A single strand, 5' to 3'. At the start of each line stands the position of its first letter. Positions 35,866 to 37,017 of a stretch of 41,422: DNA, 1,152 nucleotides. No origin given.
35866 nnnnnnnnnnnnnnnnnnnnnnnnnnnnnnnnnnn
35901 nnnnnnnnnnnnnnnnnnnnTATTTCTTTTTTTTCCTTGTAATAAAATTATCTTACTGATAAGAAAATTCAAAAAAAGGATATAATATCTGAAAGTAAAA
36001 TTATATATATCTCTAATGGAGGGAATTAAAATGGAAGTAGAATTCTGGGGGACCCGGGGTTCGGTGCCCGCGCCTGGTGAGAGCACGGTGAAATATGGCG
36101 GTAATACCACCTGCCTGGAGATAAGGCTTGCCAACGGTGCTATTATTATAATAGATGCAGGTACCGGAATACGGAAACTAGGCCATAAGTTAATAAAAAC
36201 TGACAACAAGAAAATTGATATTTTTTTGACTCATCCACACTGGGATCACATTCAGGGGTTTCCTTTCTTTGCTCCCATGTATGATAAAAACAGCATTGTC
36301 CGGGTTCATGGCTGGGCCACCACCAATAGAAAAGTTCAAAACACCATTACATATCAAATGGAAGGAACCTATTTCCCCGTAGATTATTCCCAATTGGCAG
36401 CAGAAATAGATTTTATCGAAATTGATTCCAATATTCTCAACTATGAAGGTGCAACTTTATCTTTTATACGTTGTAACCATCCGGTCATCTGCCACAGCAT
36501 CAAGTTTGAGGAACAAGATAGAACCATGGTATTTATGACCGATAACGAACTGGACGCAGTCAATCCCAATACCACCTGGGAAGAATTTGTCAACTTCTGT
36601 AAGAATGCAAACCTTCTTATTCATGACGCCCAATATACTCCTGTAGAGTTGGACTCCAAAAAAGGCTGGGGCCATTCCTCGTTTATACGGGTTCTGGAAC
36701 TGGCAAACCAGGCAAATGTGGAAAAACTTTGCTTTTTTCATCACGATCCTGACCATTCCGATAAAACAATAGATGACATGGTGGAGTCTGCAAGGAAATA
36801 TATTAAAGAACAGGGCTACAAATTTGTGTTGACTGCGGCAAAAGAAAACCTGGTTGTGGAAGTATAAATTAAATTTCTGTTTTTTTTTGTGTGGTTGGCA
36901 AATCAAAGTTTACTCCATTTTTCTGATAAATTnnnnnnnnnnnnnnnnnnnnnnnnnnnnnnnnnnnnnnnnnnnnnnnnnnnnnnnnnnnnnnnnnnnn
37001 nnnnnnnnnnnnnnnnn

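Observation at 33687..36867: A WYL-domain ligand-sensing regulator, a GAF-HD-GYP phosphodiesterase and an MBL-fold hydrolase are clustered, forming a candidate nucleotide-second-messenger module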

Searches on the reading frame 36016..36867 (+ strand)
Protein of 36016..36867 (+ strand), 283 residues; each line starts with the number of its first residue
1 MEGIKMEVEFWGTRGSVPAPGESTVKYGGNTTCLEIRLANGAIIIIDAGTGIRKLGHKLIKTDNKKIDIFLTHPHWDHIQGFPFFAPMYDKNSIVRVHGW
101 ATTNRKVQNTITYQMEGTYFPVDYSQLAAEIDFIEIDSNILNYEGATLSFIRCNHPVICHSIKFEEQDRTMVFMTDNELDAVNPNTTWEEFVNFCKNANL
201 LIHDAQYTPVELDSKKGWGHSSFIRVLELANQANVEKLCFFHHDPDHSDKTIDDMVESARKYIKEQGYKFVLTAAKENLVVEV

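Call 3: search_protein_families(library=pfam, proteins=[window:36016-36867:+], max_evalue=0.01)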
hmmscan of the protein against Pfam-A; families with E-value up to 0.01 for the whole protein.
window:36016-36867:+ (283 aa): 2 families
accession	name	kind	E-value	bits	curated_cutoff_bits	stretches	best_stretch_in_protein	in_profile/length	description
PF12706.13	Lactamase_B_2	-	2.6e-12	47.2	27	1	44-243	3-200/200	Beta-lactamase superfamily domain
PF00753.33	Lactamase_B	-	2.1e-07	31.5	22.7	1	29-112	4-90/196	Metallo-beta-lactamase superfamily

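Call 4: search_protein_families(library=ncbifam, proteins=[window:36016-36867:+], max_evalue=0.01)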
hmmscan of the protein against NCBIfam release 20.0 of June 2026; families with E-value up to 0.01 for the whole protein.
window:36016-36867:+ (283 aa): 11 families
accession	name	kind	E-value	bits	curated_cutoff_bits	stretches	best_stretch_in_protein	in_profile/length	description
TIGR02651.1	RNase_Z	equivalog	6.3e-22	78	292.95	2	8-178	2-161/302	ribonuclease Z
NF000801.0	PRK00055.1-3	equivalog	7.2e-22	77.8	252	2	6-178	2-166/307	ribonuclease Z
NF002558.0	PRK02126.1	subfamily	1.5e-10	40.6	315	2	161-266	235-335/345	ribonuclease Z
NF000800.0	PRK00055.1-1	equivalog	3.3e-10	39.4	398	2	6-171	1-157/305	ribonuclease Z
NF041851.1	cyc_nuc_deg_phdiest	equivalog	5.4e-08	32.5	400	1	7-252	2-230/253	cyclic nucleotide-degrading phosphodiesterase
NF041257.1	GntH_guanitoxin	equivalog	2.6e-06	26.6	333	1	24-223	24-234/374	guanitoxin biosynthesis MBL fold metallo-hydrolase GntH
TIGR02649.1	true_RNase_BN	exception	6.2e-06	25.4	563.7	0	41-171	31-156/304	ribonuclease BN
TIGR03307.1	PhnP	equivalog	2.6e-05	23.7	272.25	1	11-242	17-220/249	phosphonate metabolism protein PhnP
TIGR03413.1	GSH_gloB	equivalog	7.9e-05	22.1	200.8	1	41-104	20-78/248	hydroxyacylglutathione hydrolase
NF038231.1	MBL_Geo_Pelo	equivalog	0.00037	20.1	360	1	35-118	37-119/250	GPMC system MBL fold metallohydrolase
NF002553.0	PRK02113.1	equivalog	0.0031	17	386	1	38-121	41-121/252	MBL fold metallo-hydrolase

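Call 6: search_solved_structures(query=window:36016-36867:+, max_evalue=0.01, show_alignments=2)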
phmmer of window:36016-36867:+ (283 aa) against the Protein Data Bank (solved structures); distinct sequences matched with E-value up to 0.01: 5.
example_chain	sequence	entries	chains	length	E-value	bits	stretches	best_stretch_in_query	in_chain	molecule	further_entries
2cbn_A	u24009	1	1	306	4.6e-06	29.3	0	41-170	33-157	RIBONUCLEASE Z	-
1zkp_A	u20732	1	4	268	1.5e-05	27.6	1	146-253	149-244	hypothetical protein BA1088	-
6kns_A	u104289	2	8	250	8.2e-05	25.2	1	146-242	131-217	Putative metal-dependent hydrolase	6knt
3zwf_A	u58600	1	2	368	0.00085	21.9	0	192-243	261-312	ZINC PHOSPHODIESTERASE ELAC PROTEIN 1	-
8gyg_A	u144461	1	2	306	0.0098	18.4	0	37-155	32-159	Arysulfatase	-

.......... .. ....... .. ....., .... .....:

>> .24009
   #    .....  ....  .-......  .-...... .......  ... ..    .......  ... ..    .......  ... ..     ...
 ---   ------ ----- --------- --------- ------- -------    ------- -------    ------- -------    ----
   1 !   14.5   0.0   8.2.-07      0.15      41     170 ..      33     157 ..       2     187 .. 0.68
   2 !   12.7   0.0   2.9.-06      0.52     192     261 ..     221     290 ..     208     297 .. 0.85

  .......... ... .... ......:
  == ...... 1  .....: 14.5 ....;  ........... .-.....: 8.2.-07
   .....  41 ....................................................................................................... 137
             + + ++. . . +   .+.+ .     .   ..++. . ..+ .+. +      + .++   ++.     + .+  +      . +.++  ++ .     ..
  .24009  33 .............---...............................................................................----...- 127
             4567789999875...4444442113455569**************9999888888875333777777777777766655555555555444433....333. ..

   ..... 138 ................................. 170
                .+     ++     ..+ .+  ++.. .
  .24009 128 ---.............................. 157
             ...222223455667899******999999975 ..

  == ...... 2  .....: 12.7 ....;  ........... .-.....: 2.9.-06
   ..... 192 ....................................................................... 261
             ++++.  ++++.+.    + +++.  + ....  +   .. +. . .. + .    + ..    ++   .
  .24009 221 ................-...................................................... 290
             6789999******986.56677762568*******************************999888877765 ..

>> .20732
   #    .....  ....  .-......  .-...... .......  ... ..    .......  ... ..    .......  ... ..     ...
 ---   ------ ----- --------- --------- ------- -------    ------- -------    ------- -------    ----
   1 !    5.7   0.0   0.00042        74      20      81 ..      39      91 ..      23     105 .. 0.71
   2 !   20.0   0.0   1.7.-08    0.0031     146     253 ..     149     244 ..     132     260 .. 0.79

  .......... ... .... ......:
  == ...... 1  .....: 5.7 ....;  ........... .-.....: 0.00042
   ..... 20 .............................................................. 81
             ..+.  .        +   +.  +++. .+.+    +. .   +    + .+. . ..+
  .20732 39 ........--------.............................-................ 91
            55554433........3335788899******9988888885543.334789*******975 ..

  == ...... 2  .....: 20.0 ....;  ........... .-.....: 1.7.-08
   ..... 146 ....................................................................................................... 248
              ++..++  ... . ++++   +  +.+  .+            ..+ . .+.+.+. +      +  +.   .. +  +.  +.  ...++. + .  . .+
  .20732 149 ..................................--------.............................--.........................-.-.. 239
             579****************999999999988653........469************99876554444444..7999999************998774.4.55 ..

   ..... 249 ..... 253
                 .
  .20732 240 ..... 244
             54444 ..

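Call 8: find_homologous_proteins(query=window:36016-36867:+)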
Query window:36016-36867:+ (283 aa): 8000 proteins with E <= 0.001 among 8000 candidates; the best 120 are listed.
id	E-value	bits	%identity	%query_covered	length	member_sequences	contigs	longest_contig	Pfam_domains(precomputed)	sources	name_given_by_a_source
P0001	6.4e-191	651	100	98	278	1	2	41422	PF12706.14,PF23023.2,PF00753.34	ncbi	ncbi:MAG: MBL fold metallo-hydrolase [Vulcanimicrobiota bacterium]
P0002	3.8e-125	435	64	98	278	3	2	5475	PF12706.14,PF23023.2,PF00753.34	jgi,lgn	jgi:phosphoribosyl 1,2-cyclic phosphodiesterase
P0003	2.0e-122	426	65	98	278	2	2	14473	PF12706.14,PF23023.2,PF00753.34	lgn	-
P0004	4.7e-122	425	64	98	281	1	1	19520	PF12706.14,PF23023.2,PF00753.34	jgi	-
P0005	1.1e-120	420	64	98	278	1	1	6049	PF12706.14,PF23023.2,PF00753.34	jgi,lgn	-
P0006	1.5e-119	417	62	98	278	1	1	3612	PF12706.14,PF23023.2,PF00753.34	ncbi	-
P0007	8.9e-119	414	62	98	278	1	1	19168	PF12706.14,PF23023.2,PF00753.34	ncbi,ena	-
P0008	2.8e-117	409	61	98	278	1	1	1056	PF12706.14,PF23023.2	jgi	jgi:phosphoribosyl 1,2-cyclic phosphodiesterase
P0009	1.2e-115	404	62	98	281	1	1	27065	PF12706.14,PF23023.2,PF00753.34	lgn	-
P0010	3.0e-115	402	59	98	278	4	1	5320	PF12706.14,PF23023.2,PF00753.34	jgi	jgi:phosphoribosyl 1,2-cyclic phosphodiesterase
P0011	4.4e-115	402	60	98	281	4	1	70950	PF12706.14,PF23023.2,PF00753.34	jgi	-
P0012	9.6e-114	397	59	98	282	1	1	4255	PF12706.14,PF23023.2,PF00753.34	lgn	-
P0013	2.2e-113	396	60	98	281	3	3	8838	PF12706.14,PF23023.2,PF00753.34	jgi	jgi:phosphoribosyl 1,2-cyclic phosphodiesterase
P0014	3.9e-113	395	61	98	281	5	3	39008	PF12706.14,PF23023.2,PF00753.34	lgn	-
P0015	6.2e-113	395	61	98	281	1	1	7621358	PF12706.14,PF23023.2,PF00753.34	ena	-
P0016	1.8e-91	324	50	96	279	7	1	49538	PF12706.14,PF00753.34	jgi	-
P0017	4.0e-89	317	50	98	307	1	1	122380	PF12706.14,PF23023.2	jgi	-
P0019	6.5e-86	306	49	98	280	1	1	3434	PF12706.14,PF23023.2,PF00753.34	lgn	-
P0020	1.5e-85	305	48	98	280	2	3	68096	PF12706.14,PF23023.2,PF00753.34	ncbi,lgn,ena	-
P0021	1.6e-85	305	46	98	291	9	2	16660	PF12706.14,PF23023.2,PF00753.34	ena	-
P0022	1.6e-85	305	53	90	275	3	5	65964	PF12706.14,PF23023.2,PF00753.34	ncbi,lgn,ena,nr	ncbi:MBL fold metallo-hydrolase [candidate division WOR-3 bacterium]|nr:MBL fold metallo-hydrolase [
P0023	5.0e-85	303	49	98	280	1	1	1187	PF12706.14,PF23023.2,PF00753.34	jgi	jgi:phosphoribosyl 1,2-cyclic phosphodiesterase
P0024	6.4e-85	303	49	96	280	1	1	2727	PF12706.14,PF23023.2,PF00753.34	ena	-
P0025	2.4e-84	301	48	98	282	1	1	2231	PF12706.14,PF23023.2,PF00753.34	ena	-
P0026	2.5e-84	301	48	98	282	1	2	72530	PF12706.14,PF23023.2,PF00753.34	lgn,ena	-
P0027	3.8e-84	300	48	98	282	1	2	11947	PF12706.14,PF23023.2,PF00753.34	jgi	-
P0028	6.2e-84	300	48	98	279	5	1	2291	PF12706.14,PF23023.2,PF00753.34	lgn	-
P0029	8.0e-84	299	48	98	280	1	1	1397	PF12706.14,PF23023.2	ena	-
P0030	1.1e-83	299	49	96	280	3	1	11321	PF12706.14,PF23023.2,PF00753.34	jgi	-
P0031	1.1e-83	299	46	98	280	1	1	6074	PF12706.14,PF23023.2,PF00753.34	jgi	jgi:phosphoribosyl 1,2-cyclic phosphodiesterase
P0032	1.2e-83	299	48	96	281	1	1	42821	PF12706.14,PF23023.2,PF00753.34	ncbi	-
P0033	5.4e-83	297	48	98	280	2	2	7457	PF12706.14,PF23023.2,PF00753.34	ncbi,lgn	-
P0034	6.1e-83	296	49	98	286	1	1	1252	PF12706.14,PF23023.2,PF00753.34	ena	-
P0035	6.2e-83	296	50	96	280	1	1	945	PF12706.14,PF23023.2,PF00753.34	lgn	-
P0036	6.8e-83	296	47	99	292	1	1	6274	PF12706.14,PF23023.2,PF00753.34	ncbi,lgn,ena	-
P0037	7.5e-83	296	47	96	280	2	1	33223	PF12706.14,PF23023.2,PF00753.34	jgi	-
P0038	8.8e-83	296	50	96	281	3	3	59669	PF12706.14,PF23023.2,PF00753.34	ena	-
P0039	1.1e-82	296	48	96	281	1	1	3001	PF12706.14,PF23023.2,PF00753.34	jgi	jgi:phosphoribosyl 1,2-cyclic phosphodiesterase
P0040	1.4e-82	295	46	98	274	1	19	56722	PF12706.14,PF23023.2,PF00753.34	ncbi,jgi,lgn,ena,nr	ncbi:MAG: MBL fold metallo-hydrolase [Armatimonadetes bacterium]|nr:MBL fold metallo-hydrolase [Arma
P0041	2.6e-82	294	47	98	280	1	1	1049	PF12706.14,PF23023.2,PF00753.34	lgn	-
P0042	3.3e-82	294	47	98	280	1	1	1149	PF12706.14,PF23023.2,PF00753.34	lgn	-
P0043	3.8e-82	294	49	90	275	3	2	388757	PF12706.14,PF23023.2,PF00753.34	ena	-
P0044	4.3e-82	294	48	98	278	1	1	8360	PF12706.14,PF23023.2,PF00753.34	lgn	-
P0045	5.0e-82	293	47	96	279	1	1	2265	PF12706.14,PF23023.2,PF00753.34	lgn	-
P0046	5.3e-82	293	45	98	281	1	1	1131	PF12706.14,PF23023.2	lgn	-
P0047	6.4e-82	293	47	98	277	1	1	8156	PF12706.14,PF23023.2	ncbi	-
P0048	7.1e-82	293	49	98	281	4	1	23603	PF12706.14,PF23023.2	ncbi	-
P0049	9.4e-82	293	46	98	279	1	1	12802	PF12706.14,PF23023.2,PF00753.34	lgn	-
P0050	1.1e-81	292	46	98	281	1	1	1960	PF12706.14,PF23023.2,PF00753.34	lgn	-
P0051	1.3e-81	292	46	97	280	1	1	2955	PF12706.14,PF23023.2,PF00753.34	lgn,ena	-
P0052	1.4e-81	292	47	99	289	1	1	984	PF12706.14,PF23023.2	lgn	-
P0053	1.4e-81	292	47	96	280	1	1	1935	PF12706.14,PF23023.2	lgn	-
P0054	1.9e-81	291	49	98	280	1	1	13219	PF12706.14,PF23023.2,PF00753.34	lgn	-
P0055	2.2e-81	291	49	98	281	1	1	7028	PF12706.14,PF23023.2,PF00753.34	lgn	-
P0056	2.5e-81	291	46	98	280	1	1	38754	PF12706.14,PF23023.2,PF00753.34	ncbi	ncbi:MAG: MBL fold metallo-hydrolase [Elusimicrobiota bacterium]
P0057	2.9e-81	291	45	96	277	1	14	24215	PF12706.14,PF23023.2,PF00753.34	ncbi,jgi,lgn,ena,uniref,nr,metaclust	ncbi:hypothetical protein AUJ66_07330 [Candidatus Desantisbacteria bacterium CG1_02_38_46]|uniref:MB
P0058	3.5e-81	291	46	97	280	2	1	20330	PF12706.14,PF23023.2,PF00753.34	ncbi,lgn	-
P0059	6.5e-81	290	47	98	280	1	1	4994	PF12706.14,PF23023.2,PF00753.34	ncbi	ncbi:MAG: MBL fold metallo-hydrolase [Candidatus Hodarchaeota archaeon]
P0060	8.2e-81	289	47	98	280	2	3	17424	PF12706.14,PF23023.2,PF00753.34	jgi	-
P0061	1.9e-80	288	47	98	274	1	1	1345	PF12706.14,PF23023.2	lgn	-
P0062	2.5e-80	288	47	96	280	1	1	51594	PF12706.14,PF23023.2,PF00753.34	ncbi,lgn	-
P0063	2.7e-80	288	46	98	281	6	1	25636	PF12706.14,PF23023.2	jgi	jgi:phosphoribosyl 1,2-cyclic phosphodiesterase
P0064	3.3e-80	287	47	97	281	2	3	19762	PF12706.14,PF23023.2,PF00753.34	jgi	-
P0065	6.7e-80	286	47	96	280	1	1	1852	PF12706.14,PF23023.2,PF00753.34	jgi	jgi:phosphoribosyl 1,2-cyclic phosphodiesterase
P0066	1.4e-79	285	46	98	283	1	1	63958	PF12706.14,PF23023.2,PF00753.34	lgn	-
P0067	1.4e-79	285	45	98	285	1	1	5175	PF12706.14,PF23023.2,PF00753.34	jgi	-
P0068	1.8e-79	285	47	98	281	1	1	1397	PF12706.14,PF23023.2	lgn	-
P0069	2.1e-79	285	45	98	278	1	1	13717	PF12706.14,PF23023.2,PF00753.34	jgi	jgi:phosphoribosyl 1,2-cyclic phosphodiesterase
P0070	3.6e-79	284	44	98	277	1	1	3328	PF12706.14,PF23023.2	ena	-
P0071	3.6e-79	284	46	98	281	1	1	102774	PF12706.14,PF23023.2,PF00753.34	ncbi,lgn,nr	ncbi:MAG: MBL fold metallo-hydrolase [candidate division KSB1 bacterium]|nr:MBL fold metallo-hydrola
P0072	4.9e-79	284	46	97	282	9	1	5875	PF12706.14,PF23023.2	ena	-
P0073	5.2e-79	284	47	92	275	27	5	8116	PF12706.14,PF23023.2,PF00753.34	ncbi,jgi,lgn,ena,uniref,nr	ncbi:MAG TPA: MBL fold metallo-hydrolase [candidate division WOR-3 bacterium]|uniref:MBL fold metall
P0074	5.6e-79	283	44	96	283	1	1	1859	PF12706.14,PF23023.2,PF00753.34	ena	-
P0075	5.9e-79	283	48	96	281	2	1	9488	PF12706.14,PF23023.2,PF00753.34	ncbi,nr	ncbi:MBL fold metallo-hydrolase [candidate division KSB1 bacterium]|nr:MBL fold metallo-hydrolase [c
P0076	5.9e-79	283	47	97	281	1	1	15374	PF12706.14,PF23023.2,PF00753.34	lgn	-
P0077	6.4e-79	283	44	96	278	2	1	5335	PF12706.14,PF23023.2,PF00753.34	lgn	-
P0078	6.8e-79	283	46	97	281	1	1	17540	PF12706.14,PF23023.2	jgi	-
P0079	6.9e-79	283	47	96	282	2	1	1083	PF12706.14,PF23023.2,PF00753.34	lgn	-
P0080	7.4e-79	283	44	98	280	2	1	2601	PF12706.14,PF23023.2,PF00753.34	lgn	-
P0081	8.0e-79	283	45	96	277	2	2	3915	PF12706.14,PF23023.2,PF00753.34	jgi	jgi:phosphoribosyl 1,2-cyclic phosphodiesterase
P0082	8.1e-79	283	46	98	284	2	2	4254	PF12706.14,PF23023.2,PF00753.34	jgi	-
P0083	8.4e-79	283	44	98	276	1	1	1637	PF12706.14,PF23023.2,PF00753.34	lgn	-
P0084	1.3e-78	282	46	96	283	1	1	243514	PF12706.14,PF23023.2,PF00753.34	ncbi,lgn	ncbi:MAG: MBL fold metallo-hydrolase [bacterium]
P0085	1.4e-78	282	48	96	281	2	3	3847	PF12706.14,PF23023.2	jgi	-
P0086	1.5e-78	282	46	98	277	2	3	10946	PF12706.14,PF23023.2,PF00753.34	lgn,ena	-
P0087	1.7e-78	282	47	92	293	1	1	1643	PF12706.14,PF23023.2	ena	-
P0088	1.8e-78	282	48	97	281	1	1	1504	PF12706.14,PF23023.2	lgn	-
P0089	1.9e-78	282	47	97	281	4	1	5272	PF12706.14,PF23023.2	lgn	-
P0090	2.0e-78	282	47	96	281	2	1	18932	PF12706.14,PF23023.2,PF00753.34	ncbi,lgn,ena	-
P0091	2.0e-78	282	45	96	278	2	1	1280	PF12706.14,PF23023.2,PF00753.34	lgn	-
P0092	2.6e-78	281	47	97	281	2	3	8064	PF12706.14,PF23023.2,PF00753.34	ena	-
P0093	2.9e-78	281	42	98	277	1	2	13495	PF12706.14,PF23023.2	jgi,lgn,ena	-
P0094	3.3e-78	281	44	98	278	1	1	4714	PF12706.14,PF23023.2,PF00753.34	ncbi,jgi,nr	ncbi:MAG: MBL fold metallo-hydrolase [Elusimicrobia bacterium]|jgi:phosphoribosyl 1,2-cyclic phospho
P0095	3.4e-78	281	50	89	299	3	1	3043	PF12706.14,PF23023.2,PF00753.34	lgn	-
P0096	5.3e-78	280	42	99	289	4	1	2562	PF12706.14,PF23023.2,PF00753.34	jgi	-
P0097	6.9e-78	280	47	96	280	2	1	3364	PF12706.14,PF23023.2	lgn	-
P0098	8.7e-78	280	45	99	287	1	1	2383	PF12706.14,PF23023.2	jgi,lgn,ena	-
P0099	9.1e-78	279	48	97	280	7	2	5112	PF12706.14,PF23023.2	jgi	jgi:phosphoribosyl 1,2-cyclic phosphodiesterase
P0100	9.3e-78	279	47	97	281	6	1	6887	PF12706.14,PF23023.2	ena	-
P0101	9.9e-78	279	44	98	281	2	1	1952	PF12706.14,PF23023.2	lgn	-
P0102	1.1e-77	279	47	97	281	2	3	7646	PF12706.14,PF23023.2,PF00753.34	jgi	-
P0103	1.2e-77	279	44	97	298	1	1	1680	PF12706.14,PF23023.2,PF00753.34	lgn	-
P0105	1.5e-77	279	47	98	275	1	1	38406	PF12706.14,PF23023.2,PF00753.34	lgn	-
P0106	1.6e-77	279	45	97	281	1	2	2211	PF12706.14,PF23023.2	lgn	-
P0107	2.0e-77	278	45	97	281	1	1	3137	PF12706.14,PF23023.2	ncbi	-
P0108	2.0e-77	278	46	98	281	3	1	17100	PF12706.14,PF23023.2,PF00753.34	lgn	-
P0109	2.1e-77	278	47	97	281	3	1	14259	PF12706.14,PF23023.2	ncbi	-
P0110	2.3e-77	278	44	98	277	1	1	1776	PF12706.14,PF23023.2,PF00753.34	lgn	-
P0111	2.8e-77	278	47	94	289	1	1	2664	PF12706.14,PF23023.2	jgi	-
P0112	2.9e-77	278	47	96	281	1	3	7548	PF12706.14,PF23023.2,PF00753.34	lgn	-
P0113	2.9e-77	278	45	96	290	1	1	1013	PF12706.14,PF23023.2,PF00753.34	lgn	-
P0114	5.1e-77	277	44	95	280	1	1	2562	PF12706.14,PF23023.2,PF00753.34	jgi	jgi:phosphoribosyl 1,2-cyclic phosphodiesterase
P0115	5.4e-77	277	48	96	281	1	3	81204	PF12706.14,PF23023.2,PF00753.34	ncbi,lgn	-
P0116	6.2e-77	277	42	98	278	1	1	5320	PF12706.14,PF23023.2,PF00753.34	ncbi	-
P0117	6.5e-77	277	45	98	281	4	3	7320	PF12706.14,PF23023.2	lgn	-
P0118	7.0e-77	277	46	94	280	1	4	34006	PF12706.14,PF23023.2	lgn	-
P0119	7.9e-77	276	46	92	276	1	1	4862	PF12706.14,PF23023.2,PF00753.34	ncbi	-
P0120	9.0e-77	276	43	96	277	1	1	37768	PF12706.14,PF23023.2,PF00753.34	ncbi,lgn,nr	ncbi:MAG: MBL fold metallo-hydrolase [Elusimicrobia bacterium]|nr:MBL fold metallo-hydrolase [Elusim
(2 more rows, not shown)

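Call 11: find_encoding_contigs(protein=P0011, flank=8000, max_places=3)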
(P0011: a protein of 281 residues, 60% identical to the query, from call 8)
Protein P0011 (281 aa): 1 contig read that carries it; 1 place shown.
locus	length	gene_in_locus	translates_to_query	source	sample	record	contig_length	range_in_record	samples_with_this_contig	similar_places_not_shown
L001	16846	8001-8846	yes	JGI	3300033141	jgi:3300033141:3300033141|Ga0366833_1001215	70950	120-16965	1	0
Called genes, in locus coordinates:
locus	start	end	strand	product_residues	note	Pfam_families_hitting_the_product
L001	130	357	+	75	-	-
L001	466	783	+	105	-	-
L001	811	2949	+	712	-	PF08487:VIT, PF13757:VIT_2 (weak), PF00092:VWA, PF13519:VWA_2, PF13768:VWA_3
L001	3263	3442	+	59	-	-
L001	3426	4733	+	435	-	PF00482:T2SSF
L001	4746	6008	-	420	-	-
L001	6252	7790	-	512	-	PF01590:GAF, PF13487:HD_5, PF01966:HD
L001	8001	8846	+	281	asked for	PF23023:Anti-Pycsar_Apyc1, PF00753:Lactamase_B (weak), PF12706:Lactamase_B_2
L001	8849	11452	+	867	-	PF01326:PPDK_N, PF00391:PEP-utilizers (faint)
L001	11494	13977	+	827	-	PF01694:Rhomboid, PF13176:TPR_7 (faint), PF00515:TPR_1 (faint), PF07719:TPR_2 (faint), PF12895:ANAPC3 (faint), PF13181:TPR_8 (faint), PF13424:TPR_12 (weak), PF14559:TPR_19 (weak), +12 more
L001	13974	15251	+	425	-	PF13367:PrsW-protease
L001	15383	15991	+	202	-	PF01135:PCMT, PF00398:RrnaAD, PF13847:Methyltransf_31 (weak), PF13649:Methyltransf_25 (weak)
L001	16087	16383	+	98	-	PF01106:NifU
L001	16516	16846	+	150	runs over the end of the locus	-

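Call 12: find_encoding_contigs(protein=P0004, flank=8000, max_places=3)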
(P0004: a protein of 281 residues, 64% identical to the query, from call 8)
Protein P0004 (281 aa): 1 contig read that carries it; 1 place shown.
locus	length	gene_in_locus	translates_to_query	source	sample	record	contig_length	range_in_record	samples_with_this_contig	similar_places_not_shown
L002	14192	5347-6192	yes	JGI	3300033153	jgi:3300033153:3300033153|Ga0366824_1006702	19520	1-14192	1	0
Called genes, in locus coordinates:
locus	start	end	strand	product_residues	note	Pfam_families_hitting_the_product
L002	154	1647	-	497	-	-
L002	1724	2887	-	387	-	PF01590:GAF, PF13487:HD_5, PF01966:HD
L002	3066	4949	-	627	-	-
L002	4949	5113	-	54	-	-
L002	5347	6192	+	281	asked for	PF23023:Anti-Pycsar_Apyc1 (weak), PF00753:Lactamase_B (weak), PF12706:Lactamase_B_2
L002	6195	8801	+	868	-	PF01326:PPDK_N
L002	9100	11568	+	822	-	PF13176:TPR_7 (faint), PF13374:TPR_10 (faint), PF01694:Rhomboid, PF14559:TPR_19 (weak), PF25063:ARM_TT21_C (weak), PF23914:TPR_CcmH_CycH (weak), PF00515:TPR_1 (weak), PF14559:TPR_19 (weak), +11 more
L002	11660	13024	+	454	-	PF13367:PrsW-protease, PF08786:DcrB (faint)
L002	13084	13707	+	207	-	PF01135:PCMT, PF00398:RrnaAD, PF13649:Methyltransf_25 (faint)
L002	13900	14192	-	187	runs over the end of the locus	-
